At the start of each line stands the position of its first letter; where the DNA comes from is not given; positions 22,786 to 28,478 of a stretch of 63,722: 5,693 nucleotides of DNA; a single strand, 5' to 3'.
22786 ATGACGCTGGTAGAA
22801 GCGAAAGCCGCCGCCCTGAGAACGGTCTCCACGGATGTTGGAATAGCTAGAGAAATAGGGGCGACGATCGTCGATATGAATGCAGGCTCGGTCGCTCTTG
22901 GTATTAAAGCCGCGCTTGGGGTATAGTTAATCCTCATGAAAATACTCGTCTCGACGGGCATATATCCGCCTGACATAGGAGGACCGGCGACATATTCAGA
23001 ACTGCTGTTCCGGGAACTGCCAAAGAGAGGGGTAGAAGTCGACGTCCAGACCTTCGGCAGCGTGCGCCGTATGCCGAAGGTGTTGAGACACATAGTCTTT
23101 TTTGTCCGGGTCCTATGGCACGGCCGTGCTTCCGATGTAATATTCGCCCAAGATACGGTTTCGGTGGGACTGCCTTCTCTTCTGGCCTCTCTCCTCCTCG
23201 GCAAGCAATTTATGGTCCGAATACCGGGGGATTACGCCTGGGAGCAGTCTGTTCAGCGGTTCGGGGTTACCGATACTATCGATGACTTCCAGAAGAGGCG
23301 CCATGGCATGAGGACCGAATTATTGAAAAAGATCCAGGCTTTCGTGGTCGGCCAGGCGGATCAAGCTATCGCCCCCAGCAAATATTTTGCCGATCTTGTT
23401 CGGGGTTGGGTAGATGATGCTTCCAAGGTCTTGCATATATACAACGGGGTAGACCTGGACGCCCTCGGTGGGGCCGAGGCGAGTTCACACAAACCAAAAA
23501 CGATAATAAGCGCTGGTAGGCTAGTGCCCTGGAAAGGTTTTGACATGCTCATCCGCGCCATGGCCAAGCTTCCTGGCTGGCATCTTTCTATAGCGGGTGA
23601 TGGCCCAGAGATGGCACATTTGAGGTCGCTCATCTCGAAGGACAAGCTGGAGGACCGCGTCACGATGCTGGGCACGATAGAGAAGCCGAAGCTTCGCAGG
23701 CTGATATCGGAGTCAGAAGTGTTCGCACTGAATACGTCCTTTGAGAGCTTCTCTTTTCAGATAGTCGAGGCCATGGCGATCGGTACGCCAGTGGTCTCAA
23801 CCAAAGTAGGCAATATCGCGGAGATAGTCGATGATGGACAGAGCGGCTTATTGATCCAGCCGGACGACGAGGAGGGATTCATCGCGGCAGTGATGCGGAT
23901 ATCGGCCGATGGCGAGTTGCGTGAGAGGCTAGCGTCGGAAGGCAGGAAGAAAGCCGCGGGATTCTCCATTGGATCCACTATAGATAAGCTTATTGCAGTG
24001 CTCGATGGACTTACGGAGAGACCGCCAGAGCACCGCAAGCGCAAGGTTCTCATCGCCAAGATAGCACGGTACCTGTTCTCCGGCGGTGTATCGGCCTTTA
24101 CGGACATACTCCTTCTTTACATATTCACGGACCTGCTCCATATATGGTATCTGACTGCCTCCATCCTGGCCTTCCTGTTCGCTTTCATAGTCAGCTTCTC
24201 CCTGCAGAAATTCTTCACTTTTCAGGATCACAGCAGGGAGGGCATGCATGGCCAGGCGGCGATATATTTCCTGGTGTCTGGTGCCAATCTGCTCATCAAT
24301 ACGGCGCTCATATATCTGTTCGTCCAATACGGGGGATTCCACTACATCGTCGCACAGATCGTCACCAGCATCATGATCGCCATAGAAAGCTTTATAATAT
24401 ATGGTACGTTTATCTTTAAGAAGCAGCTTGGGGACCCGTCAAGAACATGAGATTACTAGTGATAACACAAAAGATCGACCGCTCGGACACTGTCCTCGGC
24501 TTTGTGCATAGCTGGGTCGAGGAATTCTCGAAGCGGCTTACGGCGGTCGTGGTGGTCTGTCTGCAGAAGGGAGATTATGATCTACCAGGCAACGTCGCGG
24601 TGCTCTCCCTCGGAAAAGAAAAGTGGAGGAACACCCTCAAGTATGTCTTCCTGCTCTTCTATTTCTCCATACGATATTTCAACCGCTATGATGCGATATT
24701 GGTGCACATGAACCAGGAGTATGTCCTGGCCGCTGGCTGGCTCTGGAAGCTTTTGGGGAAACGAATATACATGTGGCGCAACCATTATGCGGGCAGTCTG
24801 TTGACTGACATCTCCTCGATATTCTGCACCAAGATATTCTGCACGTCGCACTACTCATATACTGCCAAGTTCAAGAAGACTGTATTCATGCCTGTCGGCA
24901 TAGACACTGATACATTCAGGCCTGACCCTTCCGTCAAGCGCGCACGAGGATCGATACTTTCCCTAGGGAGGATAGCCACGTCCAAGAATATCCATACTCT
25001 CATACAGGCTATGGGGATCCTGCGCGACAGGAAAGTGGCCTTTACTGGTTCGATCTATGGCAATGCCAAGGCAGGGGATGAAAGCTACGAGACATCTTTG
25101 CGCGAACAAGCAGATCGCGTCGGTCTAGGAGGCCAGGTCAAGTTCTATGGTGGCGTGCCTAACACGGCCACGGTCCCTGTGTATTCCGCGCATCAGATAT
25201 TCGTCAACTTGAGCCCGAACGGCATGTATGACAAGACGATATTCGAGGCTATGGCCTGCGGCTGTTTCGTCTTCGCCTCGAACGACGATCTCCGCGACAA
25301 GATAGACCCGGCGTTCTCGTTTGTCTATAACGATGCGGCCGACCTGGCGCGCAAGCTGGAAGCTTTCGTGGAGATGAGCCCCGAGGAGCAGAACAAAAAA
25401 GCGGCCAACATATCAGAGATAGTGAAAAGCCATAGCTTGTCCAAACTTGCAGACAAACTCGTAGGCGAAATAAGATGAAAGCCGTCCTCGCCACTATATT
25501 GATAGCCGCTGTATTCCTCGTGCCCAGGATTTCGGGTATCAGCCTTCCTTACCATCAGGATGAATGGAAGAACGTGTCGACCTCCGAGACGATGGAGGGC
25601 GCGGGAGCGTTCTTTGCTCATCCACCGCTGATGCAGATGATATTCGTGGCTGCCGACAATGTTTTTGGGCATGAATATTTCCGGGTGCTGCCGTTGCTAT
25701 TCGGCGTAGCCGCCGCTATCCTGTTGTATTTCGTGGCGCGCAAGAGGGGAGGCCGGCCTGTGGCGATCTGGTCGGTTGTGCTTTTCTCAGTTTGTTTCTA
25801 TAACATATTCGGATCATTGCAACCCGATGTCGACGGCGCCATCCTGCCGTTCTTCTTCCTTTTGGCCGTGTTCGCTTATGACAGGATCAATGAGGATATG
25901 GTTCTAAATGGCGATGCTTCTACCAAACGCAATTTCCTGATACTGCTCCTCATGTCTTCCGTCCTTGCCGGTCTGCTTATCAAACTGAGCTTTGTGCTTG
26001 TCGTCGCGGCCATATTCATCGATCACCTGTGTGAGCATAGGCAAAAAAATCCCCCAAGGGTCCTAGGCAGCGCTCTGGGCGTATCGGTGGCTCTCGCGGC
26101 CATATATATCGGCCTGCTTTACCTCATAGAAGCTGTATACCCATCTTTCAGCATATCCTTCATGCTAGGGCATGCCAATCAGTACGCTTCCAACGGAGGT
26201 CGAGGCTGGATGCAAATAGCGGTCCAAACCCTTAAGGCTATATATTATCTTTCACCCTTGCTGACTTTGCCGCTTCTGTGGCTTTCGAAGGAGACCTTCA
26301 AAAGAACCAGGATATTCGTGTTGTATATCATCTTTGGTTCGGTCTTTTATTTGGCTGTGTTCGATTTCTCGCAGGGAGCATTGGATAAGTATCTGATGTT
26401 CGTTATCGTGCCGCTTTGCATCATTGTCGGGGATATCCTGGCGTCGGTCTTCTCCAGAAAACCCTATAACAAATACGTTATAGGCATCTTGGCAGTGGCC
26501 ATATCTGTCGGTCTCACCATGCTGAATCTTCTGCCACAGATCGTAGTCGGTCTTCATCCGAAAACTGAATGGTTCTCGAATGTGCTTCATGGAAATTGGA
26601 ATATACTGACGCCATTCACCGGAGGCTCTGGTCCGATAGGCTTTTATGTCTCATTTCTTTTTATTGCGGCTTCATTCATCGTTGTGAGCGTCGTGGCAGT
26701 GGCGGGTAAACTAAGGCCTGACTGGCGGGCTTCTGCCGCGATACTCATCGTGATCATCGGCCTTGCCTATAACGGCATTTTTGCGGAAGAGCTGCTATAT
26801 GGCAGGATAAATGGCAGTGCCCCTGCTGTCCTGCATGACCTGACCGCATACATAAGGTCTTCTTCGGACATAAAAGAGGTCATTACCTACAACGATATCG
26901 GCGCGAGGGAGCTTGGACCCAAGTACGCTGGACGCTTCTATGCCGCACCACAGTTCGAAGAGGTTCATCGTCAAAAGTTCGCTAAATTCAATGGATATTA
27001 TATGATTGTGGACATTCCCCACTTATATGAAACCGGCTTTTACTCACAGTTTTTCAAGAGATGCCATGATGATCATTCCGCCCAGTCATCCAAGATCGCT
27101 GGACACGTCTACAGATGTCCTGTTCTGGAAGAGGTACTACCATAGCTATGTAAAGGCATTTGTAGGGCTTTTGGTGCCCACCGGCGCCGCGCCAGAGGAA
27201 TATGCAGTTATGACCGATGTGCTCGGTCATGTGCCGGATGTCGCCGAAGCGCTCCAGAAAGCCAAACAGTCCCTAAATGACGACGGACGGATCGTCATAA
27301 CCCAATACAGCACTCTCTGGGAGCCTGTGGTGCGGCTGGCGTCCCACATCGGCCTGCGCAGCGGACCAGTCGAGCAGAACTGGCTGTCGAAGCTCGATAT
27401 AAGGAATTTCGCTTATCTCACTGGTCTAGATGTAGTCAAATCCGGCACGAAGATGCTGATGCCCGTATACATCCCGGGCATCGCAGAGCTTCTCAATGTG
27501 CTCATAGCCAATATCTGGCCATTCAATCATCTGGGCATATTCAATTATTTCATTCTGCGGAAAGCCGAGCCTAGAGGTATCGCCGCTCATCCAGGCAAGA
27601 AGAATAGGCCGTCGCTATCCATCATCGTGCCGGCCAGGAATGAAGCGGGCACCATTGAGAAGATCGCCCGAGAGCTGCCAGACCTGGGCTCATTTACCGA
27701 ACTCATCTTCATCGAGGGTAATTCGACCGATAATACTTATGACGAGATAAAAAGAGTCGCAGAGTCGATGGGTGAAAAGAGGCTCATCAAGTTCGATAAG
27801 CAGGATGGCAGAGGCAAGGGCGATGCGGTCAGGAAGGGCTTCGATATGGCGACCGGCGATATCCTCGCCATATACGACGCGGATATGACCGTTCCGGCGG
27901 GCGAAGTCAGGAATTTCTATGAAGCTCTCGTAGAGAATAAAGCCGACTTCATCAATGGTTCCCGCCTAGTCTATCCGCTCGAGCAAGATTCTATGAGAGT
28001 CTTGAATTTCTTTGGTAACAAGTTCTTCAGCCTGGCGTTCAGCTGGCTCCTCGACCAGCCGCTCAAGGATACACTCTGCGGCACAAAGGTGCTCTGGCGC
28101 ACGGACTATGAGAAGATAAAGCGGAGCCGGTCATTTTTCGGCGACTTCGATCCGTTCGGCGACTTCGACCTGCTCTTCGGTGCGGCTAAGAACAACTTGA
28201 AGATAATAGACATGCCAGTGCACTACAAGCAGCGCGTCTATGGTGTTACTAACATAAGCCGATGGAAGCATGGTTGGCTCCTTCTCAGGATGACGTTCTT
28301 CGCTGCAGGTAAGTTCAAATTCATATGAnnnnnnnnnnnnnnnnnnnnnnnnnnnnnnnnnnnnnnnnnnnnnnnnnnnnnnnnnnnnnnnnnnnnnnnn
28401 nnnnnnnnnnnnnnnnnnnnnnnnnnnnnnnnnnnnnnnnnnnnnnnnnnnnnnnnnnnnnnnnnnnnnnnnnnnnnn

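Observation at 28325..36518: Three fusions of polyprenyl-phosphate-sugar synthase-type GT2 domains to large polytopic (GT-C-like) domains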

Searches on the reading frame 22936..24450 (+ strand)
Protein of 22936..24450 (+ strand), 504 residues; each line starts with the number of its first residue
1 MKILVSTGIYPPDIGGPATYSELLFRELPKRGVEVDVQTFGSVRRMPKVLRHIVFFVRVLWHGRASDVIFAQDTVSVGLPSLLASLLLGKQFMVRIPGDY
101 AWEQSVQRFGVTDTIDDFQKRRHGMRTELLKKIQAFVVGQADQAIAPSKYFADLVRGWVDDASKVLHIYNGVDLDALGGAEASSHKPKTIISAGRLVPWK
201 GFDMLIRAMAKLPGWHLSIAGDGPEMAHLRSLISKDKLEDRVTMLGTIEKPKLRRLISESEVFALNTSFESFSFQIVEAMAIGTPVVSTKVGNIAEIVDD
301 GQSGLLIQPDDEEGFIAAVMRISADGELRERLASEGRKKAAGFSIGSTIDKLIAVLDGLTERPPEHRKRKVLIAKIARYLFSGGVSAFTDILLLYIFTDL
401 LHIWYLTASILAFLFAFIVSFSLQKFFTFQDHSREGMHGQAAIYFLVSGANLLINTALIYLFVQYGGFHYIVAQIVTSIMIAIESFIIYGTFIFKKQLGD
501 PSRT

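Call 3: search_protein_families(library=pfam, proteins=[window:22936-24450:+], max_evalue=0.01)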
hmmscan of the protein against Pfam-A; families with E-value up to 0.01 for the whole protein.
window:22936-24450:+ (504 aa): 7 families
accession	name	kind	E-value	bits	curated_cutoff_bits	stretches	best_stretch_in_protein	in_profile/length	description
PF00534.26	Glycos_transf_1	-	8.2e-38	130.1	26.4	1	182-338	10-171/172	Glycosyl transferases group 1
PF13692.12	Glyco_trans_1_4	-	2.5e-33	115.7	27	1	188-325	2-142/142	Glycosyl transferases group 1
PF04138.20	GtrA_DPMS_TM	-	3.7e-21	75.9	26.1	1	378-494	1-117/117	GtrA/DPMS, transmembrane domain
PF13439.12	Glyco_transf_4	-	2.8e-10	40.9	28.5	1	14-175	1-169/170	Glycosyltransferase Family 4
PF13524.12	Glyco_trans_1_2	-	4.4e-08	33.6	25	1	205-340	5-129/144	Glycosyl transferase-like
PF13579.12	Glyco_trans_4_4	-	1.2e-07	32.6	29.7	1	45-171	52-158/158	Glycosyl transferase 4-like domain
PF20706.3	GT4-conflict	-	7.4e-05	22.3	26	1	114-300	119-322/385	Family 4 Glycosyltransferase in conflict systems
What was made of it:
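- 22936..24450 (+): GT4 (GT-B) + GtrA/DPMS_TM fusion (504 aa). The GtrA domain is residues 378-494 (about 24067-24417). No other GtrA-family domain was detected in the window ORFs scanned, so it is the candidate flippase component. Pfam Glycos_transf_1 8e-38 and GtrA_DPMS_TM 3.7e-21 (call 3).
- On Three-component glycosylation system (GtrA/GtrB/GtrC type): The only GtrA domain detected is the C-terminus of the GT4 protein at 22936-24450 (call 3).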

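Call 32: search_protein_families(library=ncbifam, proteins=[window:22936-24450:+], max_evalue=0.001)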
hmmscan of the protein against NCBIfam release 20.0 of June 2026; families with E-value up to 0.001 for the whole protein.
window:22936-24450:+ (504 aa): 39 families (the best 25 are shown)
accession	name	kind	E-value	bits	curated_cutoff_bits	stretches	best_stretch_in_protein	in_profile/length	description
NF041876.1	EPS_EpsE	equivalog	1.8e-32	113.1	400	1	167-340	190-376/389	exopolysaccharide biosynthesis GT4 family glycosyltransferase EpsE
NF050063.1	ProtGlycPglJ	equivalog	2.8e-26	92.6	500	1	136-348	140-355/363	N-acetylgalactosamine-N,N'-diacetylbacillosaminyl-diphospho-undecaprenol 4-alpha-N-acetylgalactosaminyltransferase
TIGR03088.1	stp2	hypoth_equivalog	6.4e-25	88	409.05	1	145-355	141-369/374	TIGR03088 family PEP-CTERM/XrtA system glycosyltransferase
TIGR03999.1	thiol_BshA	equivalog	1.5e-24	86.6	273.7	1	129-351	133-365/375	N-acetyl-alpha-D-glucosaminyl L-malate synthase BshA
TIGR03449.1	mycothiol_MshA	equivalog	4.5e-23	81.8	462.5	1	136-355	160-399/406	D-inositol-3-phosphate glycosyltransferase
TIGR02149.1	glgA_Coryne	subfamily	3.9e-20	72.3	302.4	1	140-351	144-382/391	glycogen synthase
NF047684.1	TeichurnBiosyTuaC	equivalog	3.6e-18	65.7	550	1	187-334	219-363/391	teichuronic acid biosynthesis protein TuaC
NF047880.1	glyco_SdgA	exception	1.3e-17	63.6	800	1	176-351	304-482/488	serine-aspartate repeat adhesin O-glycosyltransferase SdgA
TIGR04063.1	stp3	hypoth_equivalog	1.8e-16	60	442.05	1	114-338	131-373/397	TIGR04063 family PEP-CTERM/XrtA system glycosyltransferase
NF041010.1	glycosy_Agl16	equivalog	6.1e-15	54.9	575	1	127-340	120-332/352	glycosylation protein Agl16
TIGR04005.1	wcaL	equivalog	1.3e-14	53.9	537.6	1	170-322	204-367/406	colanic acid biosynthesis glycosyltransferase WcaL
NF046085.1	XrtY_assoc_Gly1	equivalog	2e-14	53.2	400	1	165-333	184-357/387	XrtY-associated glycosyltransferase XYAG1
NF038229.1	Glyco4_Geo_Pelo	equivalog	5.4e-14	52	400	1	138-339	107-315/338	GPMC system family 4 glycosyltransferase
NF007396.0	PRK09922.1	equivalog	1.8e-13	50.1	385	1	162-324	157-325/361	lipopolysaccharide 1,6-galactosyltransferase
NF047881.1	glyco_SdgB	exception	3e-13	49.3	800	1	181-351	315-488/496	serine-aspartate repeat adhesin O-glycosyltransferase SdgB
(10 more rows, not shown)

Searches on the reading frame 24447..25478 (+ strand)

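Call 3: search_protein_families(library=pfam, proteins=[window:24447-25478:+], max_evalue=0.01)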
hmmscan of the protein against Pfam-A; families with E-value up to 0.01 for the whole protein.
window:24447-25478:+ (343 aa): 4 families
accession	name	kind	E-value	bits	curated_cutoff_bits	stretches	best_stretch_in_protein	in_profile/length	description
PF00534.26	Glycos_transf_1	-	1.1e-15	58.1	26.4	1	163-315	11-163/172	Glycosyl transferases group 1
PF13692.12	Glyco_trans_1_4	-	2.5e-13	50.9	27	1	169-307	3-139/142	Glycosyl transferases group 1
PF13524.12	Glyco_trans_1_2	-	4.9e-11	43.2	25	1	202-338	18-142/144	Glycosyl transferase-like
PF13477.12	Glyco_trans_4_2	-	0.0028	18.2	23.4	1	19-104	12-98/139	Glycosyl transferase 4-like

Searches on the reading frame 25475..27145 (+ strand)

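Call 3: search_protein_families(library=pfam, proteins=[window:25475-27145:+], max_evalue=0.01)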
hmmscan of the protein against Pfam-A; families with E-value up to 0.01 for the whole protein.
window:25475-27145:+ (556 aa): 1 family
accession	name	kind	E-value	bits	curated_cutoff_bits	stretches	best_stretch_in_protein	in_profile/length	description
PF13231.12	PMT_2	-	0.00019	22.1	26.1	1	49-203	2-151/160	Dolichyl-phosphate-mannose-protein mannosyltransferase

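Call 32: search_protein_families(library=ncbifam, proteins=[window:25475-27145:+], max_evalue=0.001)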
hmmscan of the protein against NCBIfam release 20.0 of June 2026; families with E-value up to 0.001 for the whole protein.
window:25475-27145:+ (556 aa): 0 families

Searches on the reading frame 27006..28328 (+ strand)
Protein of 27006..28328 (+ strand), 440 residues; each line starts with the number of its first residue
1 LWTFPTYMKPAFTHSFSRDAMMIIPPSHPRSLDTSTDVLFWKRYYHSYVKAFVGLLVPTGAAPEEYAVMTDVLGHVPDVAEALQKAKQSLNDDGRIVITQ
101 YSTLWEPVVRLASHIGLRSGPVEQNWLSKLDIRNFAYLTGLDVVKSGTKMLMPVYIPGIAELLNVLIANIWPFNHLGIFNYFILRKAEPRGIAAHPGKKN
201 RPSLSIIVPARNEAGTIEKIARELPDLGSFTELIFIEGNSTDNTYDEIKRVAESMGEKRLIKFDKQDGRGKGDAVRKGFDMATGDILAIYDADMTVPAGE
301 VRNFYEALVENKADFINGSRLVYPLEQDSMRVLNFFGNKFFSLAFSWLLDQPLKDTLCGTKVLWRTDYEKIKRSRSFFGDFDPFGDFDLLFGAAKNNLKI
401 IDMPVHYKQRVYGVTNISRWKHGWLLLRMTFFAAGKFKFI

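Call 3: search_protein_families(library=pfam, proteins=[window:27006-28328:+], max_evalue=0.01)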
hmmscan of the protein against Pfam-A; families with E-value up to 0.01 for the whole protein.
window:27006-28328:+ (440 aa): 4 families
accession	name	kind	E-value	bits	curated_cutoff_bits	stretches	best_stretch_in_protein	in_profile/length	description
PF00535.33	Glycos_transf_2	-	2.1e-21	77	23.3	1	205-336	1-131/168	Glycosyl transferase family 2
PF13489.12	Methyltransf_23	-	2.6e-06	27.7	27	1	65-116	83-133/164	Methyltransferase domain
PF13641.12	Glyco_tranf_2_3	-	4.3e-05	24.1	27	1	202-367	1-169/230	Glycosyltransferase like family 2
PF10111.15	Glyco_tranf_2_2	-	6.6e-05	23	27.3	1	205-306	1-104/276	Glycosyltransferase like family 2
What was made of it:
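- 27006..28328 (+): Methyltransferase + GT2 fusion (up to 440 aa). The true start is probably downstream of the 27006 TTG. This is the fourth DPMS/AglJ-like GT2 of the cluster. Pfam GT2 2.1e-21 and Methyltransf_23 (call 3).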

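Call 32: search_protein_families(library=ncbifam, proteins=[window:27006-28328:+], max_evalue=0.001)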
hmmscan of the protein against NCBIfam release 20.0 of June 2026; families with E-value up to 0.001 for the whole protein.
window:27006-28328:+ (440 aa): 13 families
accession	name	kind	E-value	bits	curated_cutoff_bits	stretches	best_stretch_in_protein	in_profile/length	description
TIGR04182.1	glyco_TIGR04182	equivalog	2.1e-28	99.6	325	1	205-428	3-212/293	S-layer glycoprotein N-glycosyltransferase AglJ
NF047588.1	GlcsyltransPgfSStrep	equivalog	1.3e-13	50.8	500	1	204-372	3-168/308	glycosyltransferase PgfS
NF010496.0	PRK13915.1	equivalog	1.6e-12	47.2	262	1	198-299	27-132/307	glucosyl-3-phosphoglycerate synthase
TIGR03937.1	PgaC_IcaA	equivalog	1.5e-11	43.9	422.3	1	168-298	13-140/407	poly-beta-1,6-N-acetyl-D-glucosamine synthase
NF041391.1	DPhHxTase_Halo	equivalog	8e-11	41.3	375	1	241-411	30-187/213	dolichyl-phosphate hexose transferase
TIGR04283.1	glyco_like_mftF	equivalog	2e-10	40.6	182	1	204-308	1-97/221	TIGR04283 family arsenosugar biosynthesis glycosyltransferase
NF007482.0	PRK10073.1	equivalog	4.4e-07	29.2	423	1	199-299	3-101/334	glycosyltransferase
TIGR03965.1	mycofact_glyco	equivalog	8.7e-07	28.2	280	1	197-317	68-188/467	mycofactocin biosynthesis glycosyltransferase MftF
TIGR03469.1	HpnB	hypoth_equivalog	3.2e-06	26.4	379.25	1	186-315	28-167/386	hopene-associated glycosyltransferase HpnB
NF007986.1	PRK10714.1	equivalog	6.6e-05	22.1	529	1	204-307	8-114/316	undecaprenyl-phosphate 4-deoxy-4-formamido-L-arabinose transferase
NF058614.1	PPMAGASynPpgS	equivalog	0.00021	20.8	370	1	206-327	4-120/226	polyprenyl-phospho-N-acetylgalactosaminyl synthase PpgS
NF041875.1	EPS_EpsD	equivalog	0.00026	20.5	370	1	204-314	1-110/325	exopolysaccharide biosynthesis glycosyltransferase EpsD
NF047683.1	TeichurnBiosyTuaG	equivalog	0.00029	20.5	400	1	199-295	3-98/252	teichuronic acid biosynthesis protein TuaG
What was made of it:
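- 27006..28328 (+): NCBIfam best hit AglJ (call 32).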
